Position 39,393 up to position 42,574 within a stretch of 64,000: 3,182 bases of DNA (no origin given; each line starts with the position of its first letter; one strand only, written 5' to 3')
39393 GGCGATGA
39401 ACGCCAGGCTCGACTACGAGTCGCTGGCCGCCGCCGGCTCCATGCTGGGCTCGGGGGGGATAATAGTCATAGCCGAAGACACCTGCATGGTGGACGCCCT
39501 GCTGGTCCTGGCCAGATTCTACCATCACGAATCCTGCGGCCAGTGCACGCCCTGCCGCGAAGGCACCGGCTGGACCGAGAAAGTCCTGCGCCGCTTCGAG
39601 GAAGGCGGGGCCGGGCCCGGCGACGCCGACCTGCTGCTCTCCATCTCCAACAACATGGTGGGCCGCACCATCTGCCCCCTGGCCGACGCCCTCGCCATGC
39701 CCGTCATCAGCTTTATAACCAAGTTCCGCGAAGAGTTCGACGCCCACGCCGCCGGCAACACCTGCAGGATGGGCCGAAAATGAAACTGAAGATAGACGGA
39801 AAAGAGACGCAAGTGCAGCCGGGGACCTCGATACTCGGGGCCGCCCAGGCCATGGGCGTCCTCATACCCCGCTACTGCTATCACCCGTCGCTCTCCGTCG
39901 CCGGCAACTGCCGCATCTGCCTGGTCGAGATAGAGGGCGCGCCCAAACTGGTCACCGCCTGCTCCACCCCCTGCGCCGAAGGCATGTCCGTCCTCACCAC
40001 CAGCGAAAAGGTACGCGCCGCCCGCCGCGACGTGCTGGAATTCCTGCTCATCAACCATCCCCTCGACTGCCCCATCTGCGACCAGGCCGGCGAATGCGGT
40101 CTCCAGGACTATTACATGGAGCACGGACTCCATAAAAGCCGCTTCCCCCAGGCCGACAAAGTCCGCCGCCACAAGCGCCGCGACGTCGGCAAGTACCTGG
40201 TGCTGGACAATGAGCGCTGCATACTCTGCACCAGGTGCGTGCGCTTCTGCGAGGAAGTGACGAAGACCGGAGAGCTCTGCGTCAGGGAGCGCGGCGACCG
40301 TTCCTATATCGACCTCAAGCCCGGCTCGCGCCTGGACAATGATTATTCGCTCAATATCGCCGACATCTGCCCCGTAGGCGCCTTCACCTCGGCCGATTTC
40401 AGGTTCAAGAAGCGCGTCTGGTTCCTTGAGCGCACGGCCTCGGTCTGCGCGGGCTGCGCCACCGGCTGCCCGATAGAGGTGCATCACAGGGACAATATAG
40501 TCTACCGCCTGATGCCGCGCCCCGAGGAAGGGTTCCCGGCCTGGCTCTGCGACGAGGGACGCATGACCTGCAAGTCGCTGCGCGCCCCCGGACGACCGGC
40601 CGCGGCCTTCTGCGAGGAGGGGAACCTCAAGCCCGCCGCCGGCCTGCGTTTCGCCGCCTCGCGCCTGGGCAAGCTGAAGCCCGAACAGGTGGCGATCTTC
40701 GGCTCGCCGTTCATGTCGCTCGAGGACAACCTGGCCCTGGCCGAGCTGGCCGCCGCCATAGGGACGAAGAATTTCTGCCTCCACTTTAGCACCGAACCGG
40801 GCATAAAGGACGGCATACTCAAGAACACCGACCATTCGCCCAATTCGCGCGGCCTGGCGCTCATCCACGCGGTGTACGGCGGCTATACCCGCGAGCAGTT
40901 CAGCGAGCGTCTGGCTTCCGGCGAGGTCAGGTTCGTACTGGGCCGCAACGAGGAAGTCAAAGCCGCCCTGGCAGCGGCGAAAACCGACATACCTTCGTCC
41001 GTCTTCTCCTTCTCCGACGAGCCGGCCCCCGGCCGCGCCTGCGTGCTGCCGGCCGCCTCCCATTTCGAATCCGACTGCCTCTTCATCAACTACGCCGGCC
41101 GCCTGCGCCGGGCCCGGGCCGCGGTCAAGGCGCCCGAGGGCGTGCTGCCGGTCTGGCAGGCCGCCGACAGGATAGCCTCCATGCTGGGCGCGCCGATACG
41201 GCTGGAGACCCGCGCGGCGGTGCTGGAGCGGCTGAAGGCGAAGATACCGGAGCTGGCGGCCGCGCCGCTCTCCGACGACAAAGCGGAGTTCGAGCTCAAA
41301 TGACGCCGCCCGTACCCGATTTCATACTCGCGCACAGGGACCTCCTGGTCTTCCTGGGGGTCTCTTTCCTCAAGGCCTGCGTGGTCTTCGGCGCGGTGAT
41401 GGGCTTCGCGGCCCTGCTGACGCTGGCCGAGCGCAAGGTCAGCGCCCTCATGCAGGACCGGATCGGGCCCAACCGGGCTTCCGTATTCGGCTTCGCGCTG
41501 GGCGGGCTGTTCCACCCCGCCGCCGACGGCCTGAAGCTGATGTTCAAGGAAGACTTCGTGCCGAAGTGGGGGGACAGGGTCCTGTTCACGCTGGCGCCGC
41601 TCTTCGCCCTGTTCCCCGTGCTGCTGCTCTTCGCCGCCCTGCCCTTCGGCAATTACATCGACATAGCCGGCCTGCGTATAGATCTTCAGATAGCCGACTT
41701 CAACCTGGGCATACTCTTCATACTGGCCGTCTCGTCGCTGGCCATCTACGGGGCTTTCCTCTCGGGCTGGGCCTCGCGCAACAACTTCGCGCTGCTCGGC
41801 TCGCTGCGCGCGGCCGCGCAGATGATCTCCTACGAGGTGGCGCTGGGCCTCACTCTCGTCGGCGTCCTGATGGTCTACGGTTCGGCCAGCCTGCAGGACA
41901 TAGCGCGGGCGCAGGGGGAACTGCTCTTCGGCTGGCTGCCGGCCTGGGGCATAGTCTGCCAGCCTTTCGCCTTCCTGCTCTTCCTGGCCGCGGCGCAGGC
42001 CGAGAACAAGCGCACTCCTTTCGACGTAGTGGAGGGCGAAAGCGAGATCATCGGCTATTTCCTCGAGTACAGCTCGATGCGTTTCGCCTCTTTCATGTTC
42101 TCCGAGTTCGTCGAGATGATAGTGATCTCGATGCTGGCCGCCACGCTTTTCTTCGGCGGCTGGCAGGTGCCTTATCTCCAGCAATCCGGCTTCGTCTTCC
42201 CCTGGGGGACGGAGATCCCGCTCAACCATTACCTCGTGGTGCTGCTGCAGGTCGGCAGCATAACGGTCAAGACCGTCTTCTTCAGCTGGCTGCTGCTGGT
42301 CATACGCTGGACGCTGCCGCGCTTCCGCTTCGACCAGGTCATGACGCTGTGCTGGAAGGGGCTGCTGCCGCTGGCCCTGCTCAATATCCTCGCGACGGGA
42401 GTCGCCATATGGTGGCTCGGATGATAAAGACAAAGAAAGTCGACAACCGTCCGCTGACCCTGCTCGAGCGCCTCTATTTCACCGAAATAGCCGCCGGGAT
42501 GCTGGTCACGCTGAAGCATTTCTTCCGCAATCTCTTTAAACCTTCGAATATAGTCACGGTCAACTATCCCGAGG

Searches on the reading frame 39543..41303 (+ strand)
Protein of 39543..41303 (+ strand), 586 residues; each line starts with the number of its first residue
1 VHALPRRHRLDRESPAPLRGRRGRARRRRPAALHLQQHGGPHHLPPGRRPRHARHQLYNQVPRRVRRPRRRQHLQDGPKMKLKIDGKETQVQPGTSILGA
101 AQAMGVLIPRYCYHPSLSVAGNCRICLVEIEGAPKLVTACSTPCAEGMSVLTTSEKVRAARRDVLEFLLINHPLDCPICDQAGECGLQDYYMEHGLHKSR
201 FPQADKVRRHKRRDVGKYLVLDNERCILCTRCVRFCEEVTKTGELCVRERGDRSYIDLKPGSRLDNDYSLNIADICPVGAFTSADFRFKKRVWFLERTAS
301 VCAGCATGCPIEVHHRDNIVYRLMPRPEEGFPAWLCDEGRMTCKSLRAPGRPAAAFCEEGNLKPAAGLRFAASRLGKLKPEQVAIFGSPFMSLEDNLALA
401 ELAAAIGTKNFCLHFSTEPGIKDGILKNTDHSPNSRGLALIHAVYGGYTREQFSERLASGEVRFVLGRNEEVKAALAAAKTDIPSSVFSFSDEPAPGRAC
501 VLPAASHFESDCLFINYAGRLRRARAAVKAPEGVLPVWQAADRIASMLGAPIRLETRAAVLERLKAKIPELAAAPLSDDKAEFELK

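Call 10: search_protein_families(library=pfam, proteins=[window:39543-41303:+])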
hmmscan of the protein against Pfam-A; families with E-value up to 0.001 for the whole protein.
window:39543-41303:+ (586 aa): 5 families
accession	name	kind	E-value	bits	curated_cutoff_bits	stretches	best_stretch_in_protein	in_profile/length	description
PF22117.2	Fer4_Nqo3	-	9.7e-21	74.2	27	1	217-282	2-67/67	NADH-quinone oxidoreductase subunit 3, ferredoxin-like domain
PF13510.11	Fer2_4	-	3e-20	72.5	22.8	1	80-154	4-81/82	2Fe-2S iron-sulfur cluster binding domain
PF10588.14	NADH-G_4Fe-4S_3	-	2.9e-17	62.3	27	1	161-200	1-40/40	NADH-ubiquinone oxidoreductase-G iron-sulfur binding region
PF04879.21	Molybdop_Fe4S4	-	1.4e-05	25.4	22.7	1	297-328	3-34/55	Molybdopterin oxidoreductase Fe4S4 domain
PF00111.32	Fer2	-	2.8e-05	24.4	21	1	84-131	3-48/77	2Fe-2S iron-sulfur cluster binding domain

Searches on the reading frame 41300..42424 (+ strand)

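Call 10: search_protein_families(library=pfam, proteins=[window:41300-42424:+])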
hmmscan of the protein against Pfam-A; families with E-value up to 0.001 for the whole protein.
window:41300-42424:+ (374 aa): 1 family
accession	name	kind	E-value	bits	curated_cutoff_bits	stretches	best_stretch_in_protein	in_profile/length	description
PF00146.26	NADHdh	-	3.6e-102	342.2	27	1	25-366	2-297/298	NADH dehydrogenase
